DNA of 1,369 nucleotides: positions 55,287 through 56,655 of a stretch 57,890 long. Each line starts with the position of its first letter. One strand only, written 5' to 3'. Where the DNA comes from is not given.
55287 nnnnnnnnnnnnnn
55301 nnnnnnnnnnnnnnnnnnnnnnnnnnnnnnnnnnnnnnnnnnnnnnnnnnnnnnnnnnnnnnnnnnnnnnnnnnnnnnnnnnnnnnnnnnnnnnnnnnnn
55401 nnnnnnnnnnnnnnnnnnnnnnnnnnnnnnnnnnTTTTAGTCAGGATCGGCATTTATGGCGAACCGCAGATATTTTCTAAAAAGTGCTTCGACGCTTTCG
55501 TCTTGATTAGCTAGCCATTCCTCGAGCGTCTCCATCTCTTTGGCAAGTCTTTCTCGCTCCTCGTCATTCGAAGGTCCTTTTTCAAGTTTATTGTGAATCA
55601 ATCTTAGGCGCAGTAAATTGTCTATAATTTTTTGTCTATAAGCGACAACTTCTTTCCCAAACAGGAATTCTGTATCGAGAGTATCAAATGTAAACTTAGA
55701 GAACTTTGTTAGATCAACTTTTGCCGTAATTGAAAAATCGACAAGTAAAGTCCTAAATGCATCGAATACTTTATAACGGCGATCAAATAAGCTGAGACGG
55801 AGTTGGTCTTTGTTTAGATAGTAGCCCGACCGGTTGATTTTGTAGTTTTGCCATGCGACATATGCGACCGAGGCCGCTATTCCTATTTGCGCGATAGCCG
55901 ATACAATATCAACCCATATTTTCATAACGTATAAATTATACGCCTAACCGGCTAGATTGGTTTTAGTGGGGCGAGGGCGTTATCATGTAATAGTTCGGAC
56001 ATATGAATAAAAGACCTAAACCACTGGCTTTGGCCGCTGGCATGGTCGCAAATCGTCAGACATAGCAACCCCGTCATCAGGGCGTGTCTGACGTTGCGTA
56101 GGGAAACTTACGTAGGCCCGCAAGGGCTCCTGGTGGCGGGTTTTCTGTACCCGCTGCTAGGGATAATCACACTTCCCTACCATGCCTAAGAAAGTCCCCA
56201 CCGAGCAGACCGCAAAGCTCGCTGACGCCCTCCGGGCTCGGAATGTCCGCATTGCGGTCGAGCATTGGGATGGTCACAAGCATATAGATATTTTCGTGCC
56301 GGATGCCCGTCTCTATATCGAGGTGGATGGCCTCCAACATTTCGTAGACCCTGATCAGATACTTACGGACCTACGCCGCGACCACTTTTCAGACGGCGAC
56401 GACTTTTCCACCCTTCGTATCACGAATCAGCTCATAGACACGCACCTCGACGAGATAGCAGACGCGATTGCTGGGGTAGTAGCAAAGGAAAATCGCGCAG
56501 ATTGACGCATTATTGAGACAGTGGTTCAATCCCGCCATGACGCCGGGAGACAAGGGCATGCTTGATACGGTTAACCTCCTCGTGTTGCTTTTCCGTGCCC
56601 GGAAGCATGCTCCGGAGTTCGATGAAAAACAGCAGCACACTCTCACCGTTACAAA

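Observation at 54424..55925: Tightly coupled two-gene module: an N-terminally anchored 162-aa protein plus a 336-aa HEPN-like (RNKAVH) protein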

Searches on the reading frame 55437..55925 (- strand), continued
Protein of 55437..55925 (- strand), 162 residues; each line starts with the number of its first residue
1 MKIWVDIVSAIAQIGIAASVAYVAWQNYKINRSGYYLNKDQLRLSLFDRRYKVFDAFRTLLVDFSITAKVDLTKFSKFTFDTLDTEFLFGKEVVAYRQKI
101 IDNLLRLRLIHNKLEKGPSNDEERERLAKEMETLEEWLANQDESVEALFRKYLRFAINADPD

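Call 60: search_protein_families(library=pfam, proteins=[L024:2365-3579:+, L024:3806-4567:-, L024:5024-5962:+, L024:4708-5064:+, L024:1-279:+], max_evalue=0.01)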
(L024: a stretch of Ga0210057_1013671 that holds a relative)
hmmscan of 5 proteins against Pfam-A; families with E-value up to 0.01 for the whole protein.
L024:2365-3579:+ (405 aa): 4 families
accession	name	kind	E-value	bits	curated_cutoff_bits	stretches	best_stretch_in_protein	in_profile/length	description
PF00270.35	DEAD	-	1.1e-47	162.3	26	1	87-251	1-166/167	DEAD/DEAH box helicase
PF00271.37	Helicase_C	-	6.4e-34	117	23.5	1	287-395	2-110/110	Helicase conserved C-terminal domain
PF04851.21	ResIII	-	5.7e-08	33.3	22.5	1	107-245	30-162/164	Type III restriction enzyme, res subunit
PF21445.3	ADDB_N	-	0.0015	18.2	26.6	0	108-151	5-48/290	ADDB, N-terminal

L024:3806-4567:- (253 aa): 7 families
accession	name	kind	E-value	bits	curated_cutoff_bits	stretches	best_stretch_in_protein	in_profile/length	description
PF12697.13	Abhydrolase_6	-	3.2e-21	77.4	26.3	1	18-152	1-132/217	Alpha/beta hydrolase family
PF00561.26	Abhydrolase_1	-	1.6e-19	71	25.8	1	17-116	2-103/245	alpha/beta hydrolase fold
PF12146.15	Hydrolase_4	-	7.5e-17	61.9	27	1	14-111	3-105/239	Serine aminopeptidase, S33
PF06028.17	DUF915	-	0.00028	20.7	22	0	81-107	102-128/255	Alpha/beta hydrolase of unknown function (DUF915)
PF00756.26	Esterase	-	0.0045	17.2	22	1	78-105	112-138/251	Putative esterase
PF06821.19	Ser_hydrolase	-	0.0055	17.1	22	0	65-108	39-82/172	Serine hydrolase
PF07819.20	PGAP1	-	0.0083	16.3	24.3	0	75-100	82-109/233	PGAP1-like alpha/beta domain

L024:5024-5962:+ (313 aa): 1 family
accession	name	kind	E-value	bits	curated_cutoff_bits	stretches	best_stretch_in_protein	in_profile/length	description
PF00122.25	E1-E2_ATPase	-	4.1e-43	147.4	28.1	1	169-310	1-142/181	E1-E2 ATPase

L024:4708-5064:+ (119 aa): 2 families
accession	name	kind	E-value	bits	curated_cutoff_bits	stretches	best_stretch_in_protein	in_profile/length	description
PF02583.22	Trns_repr_metal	-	3.6e-27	95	22.8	1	36-112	2-75/78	Metal-sensitive transcriptional repressor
PF02611.20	CDH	-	0.0047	17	25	1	23-85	108-171/224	CDP-diacylglycerol pyrophosphatase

L024:1-279:+ (93 aa): 0 families

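Call 80: search_protein_families(library=padloc, alignment_id=A2, max_evalue=0.01)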
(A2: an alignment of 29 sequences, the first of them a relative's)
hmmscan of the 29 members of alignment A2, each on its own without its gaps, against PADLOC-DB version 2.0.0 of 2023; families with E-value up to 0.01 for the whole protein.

A. member 1, P0010 (162 aa): 0 families

B. families by the number of members that match (of 29 scanned): 5 families
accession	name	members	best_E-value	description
PDLC03821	Drt1b|RTasTM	2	0.00036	DRT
PDLC00451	JetA1|JetA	1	0.0026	DUF5716 domain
PDLC01445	Cmr1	1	0.0034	"CAS-III-B,CAS-III-C; effector_G7"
PDLC02912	2TM_IV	1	0.0052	-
PDLC03948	RmrA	1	0.0053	-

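Call 84: search_dna_similar(query=window:55437-55925:-, collection=phages, mode=protein, max_evalue=0.001)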
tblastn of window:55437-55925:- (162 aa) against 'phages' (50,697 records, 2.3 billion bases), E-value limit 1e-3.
No match.

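Call 86: search_dna_similar(query=window:55437-55925:-, collection=plasmids, mode=protein, max_evalue=0.001)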
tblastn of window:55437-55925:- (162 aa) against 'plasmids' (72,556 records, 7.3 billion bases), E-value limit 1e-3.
Records with a match: 1; places in all: 1; records where one place covers at least 80% of the query: 1.
Best place of each record, by identity: <60% 1.
By first word of the organism name: Paraburkholderia 1.
By predicted mobility (MOB-suite, as given by PLSDB): non-mobilizable 1.
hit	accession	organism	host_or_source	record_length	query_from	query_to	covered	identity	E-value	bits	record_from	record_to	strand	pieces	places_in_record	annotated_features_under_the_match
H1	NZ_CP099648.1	Paraburkholderia fungorum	Arabidopsis thaliana,pure culture,leaf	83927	13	152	86%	24.1%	2e-5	50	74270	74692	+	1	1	hypothetical protein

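Call 88: get_annotated_region(hit=H1, flank=5000)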
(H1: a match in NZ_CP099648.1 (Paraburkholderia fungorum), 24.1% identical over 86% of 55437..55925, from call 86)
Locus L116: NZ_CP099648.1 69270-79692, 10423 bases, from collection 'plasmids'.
description: Paraburkholderia fungorum strain OTU2SAUBB1 plasmid unnamed4, complete sequence
organism: Paraburkholderia fungorum (NCBI taxid 134537)
taxonomy: Bacteria; Pseudomonadota; Betaproteobacteria; Burkholderiales; Burkholderiaceae; Paraburkholderia; Paraburkholderia fungorum
host: -; source: Arabidopsis thaliana,pure culture,leaf; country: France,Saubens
typing (MOB-suite, as given by PLSDB): non-mobilizable
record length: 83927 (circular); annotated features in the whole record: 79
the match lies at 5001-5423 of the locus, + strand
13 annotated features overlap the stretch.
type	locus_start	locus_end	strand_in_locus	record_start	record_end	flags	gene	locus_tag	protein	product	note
CDS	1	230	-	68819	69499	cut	-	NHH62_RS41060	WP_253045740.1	hypothetical protein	-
CDS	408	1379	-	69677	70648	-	-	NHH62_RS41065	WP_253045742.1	tyrosine-type recombinase/integrase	GO:0015074 - DNA integration [Evidence IEA]; GO:0006310 - DNA recombination [Evidence IEA]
CDS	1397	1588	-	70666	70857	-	-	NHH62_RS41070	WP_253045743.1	hypothetical protein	-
CDS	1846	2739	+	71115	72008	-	-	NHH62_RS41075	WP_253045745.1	DNA-binding protein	-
CDS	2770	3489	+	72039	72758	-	-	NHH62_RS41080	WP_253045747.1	hypothetical protein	-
CDS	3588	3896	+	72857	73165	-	-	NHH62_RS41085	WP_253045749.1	type II toxin-antitoxin system RelB/DinJ family antitoxin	-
CDS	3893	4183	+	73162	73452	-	-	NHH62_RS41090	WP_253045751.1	type II toxin-antitoxin system RelE/ParE family toxin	GO:0030541 - plasmid partitioning [Evidence IEA]; GO:0051290 - protein heterotetramerization [Evidence IEA]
CDS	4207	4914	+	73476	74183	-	-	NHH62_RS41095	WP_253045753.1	ATP-binding protein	-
CDS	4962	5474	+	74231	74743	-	-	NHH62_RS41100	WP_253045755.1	hypothetical protein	-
CDS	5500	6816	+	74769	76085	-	-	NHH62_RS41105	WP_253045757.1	IS701 family transposase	-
CDS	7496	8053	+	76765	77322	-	-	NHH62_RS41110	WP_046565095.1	recombinase family protein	GO:0006310 - DNA recombination [Evidence IEA]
CDS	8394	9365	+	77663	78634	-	corA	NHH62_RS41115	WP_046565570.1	magnesium/cobalt transporter CorA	GO:0006824 - cobalt ion transport [Evidence IEA]; GO:0015693 - magnesium ion transport [Evidence IEA]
CDS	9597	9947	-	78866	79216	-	-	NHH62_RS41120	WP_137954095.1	hypothetical protein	-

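Call 91: fold_search(model_id=the predicted structure, library=viral)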
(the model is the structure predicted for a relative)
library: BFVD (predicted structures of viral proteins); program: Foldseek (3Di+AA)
matches with E <= 10: 261; with E <= 0.001: 0
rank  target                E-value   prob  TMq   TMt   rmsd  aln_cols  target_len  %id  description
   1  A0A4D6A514            1.1e-01  0.96  0.39  0.39   7.2       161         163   13  (no name in the UniProt tables at hand)
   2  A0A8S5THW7            3.4e-01  0.97  0.57  0.52   5.6       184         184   15  Uncharacterized protein [Siphoviridae sp. ct6Ob18]
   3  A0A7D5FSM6            6.9e-01  0.25  0.26  0.33   9.4       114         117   10  (no name in the UniProt tables at hand)
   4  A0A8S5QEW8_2          6.9e-01  0.20  0.22  0.06  14.7       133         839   14  Putative tail protein (Fragment) [Siphoviridae sp. ctbvd11]
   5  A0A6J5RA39            8.6e-01  0.18  0.26  0.19  13.6       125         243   18  Uncharacterized protein [uncultured Caudovirales phage]
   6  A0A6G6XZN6            9.1e-01  0.63  0.36  0.15  19.6       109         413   15  (no name in the UniProt tables at hand)
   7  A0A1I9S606            9.1e-01  0.30  0.32  0.08  21.9       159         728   13  (no name in the UniProt tables at hand)
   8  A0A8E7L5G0            1.1e+00  0.57  0.37  0.29  14.2       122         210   11  Replication-associated protein [Emberiza tristrami Genomoviridae sp.]
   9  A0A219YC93            1.1e+00  0.51  0.37  0.51   5.7       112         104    9  Uncharacterized protein [Aeromonas phage 65.2]
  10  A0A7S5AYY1            1.3e+00  0.23  0.24  0.32  18.7       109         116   16  Uncharacterized protein [Pseudomonas phage Iggy]
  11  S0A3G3                1.3e+00  0.92  0.36  0.20   1.8        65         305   12  DNA methylase [Cellulophaga phage phi46:3]
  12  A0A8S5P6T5            1.5e+00  0.25  0.24  0.24  10.8        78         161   15  Uncharacterized protein [Siphoviridae sp. ct0106]
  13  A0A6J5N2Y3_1          1.6e+00  0.30  0.32  0.06  25.6       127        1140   16  Phage head morphogenesis domain containing protein [uncultured Caudovirales phage]
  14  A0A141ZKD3            1.7e+00  0.15  0.24  0.15  10.1       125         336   12  (no name in the UniProt tables at hand)
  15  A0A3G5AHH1            1.7e+00  0.09  0.20  0.18  18.6       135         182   10  Uncharacterized protein [Sylvanvirus sp.]
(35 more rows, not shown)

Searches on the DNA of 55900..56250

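Call 69: search_rna_families(source=window, start=55900, end=56250, threshold=evalue, max_evalue=0.01, show_alignments=1)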
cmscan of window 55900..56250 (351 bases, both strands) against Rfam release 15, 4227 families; matches with E-value up to 0.01: 1.
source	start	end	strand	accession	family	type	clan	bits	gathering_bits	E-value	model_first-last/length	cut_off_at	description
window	56013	56128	+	RF03000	LOOT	Gene; sRNA;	-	70.2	46.4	2e-13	1-121/121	no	LOOT RNA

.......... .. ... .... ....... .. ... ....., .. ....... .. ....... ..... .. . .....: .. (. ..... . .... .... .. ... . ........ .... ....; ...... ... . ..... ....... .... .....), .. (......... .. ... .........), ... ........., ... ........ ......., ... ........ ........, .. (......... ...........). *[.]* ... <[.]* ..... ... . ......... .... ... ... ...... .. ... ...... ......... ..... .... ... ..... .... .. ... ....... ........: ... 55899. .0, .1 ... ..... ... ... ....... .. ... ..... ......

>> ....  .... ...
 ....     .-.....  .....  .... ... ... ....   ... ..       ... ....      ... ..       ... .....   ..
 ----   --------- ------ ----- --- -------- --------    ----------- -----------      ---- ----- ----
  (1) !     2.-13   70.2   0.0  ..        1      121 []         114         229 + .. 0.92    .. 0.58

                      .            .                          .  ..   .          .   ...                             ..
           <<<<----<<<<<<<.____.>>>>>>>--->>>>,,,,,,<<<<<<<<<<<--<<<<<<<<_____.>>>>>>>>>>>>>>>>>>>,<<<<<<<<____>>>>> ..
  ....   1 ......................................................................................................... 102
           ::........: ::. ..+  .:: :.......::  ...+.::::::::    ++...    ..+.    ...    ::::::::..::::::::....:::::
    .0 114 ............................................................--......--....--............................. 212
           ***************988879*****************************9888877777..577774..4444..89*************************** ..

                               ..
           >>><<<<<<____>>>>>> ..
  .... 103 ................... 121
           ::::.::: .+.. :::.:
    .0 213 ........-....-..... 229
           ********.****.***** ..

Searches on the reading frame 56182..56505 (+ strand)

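Call 28: search_protein_families(library=pfam, proteins=[window:56182-56505:+], max_evalue=0.01)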
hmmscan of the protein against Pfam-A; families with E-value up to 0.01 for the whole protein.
window:56182-56505:+ (107 aa): 1 family
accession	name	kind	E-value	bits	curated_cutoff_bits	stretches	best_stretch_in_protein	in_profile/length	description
PF04480.18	DUF559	-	6.6e-06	26.4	20.6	1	31-98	42-106/109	Protein of unknown function (DUF559)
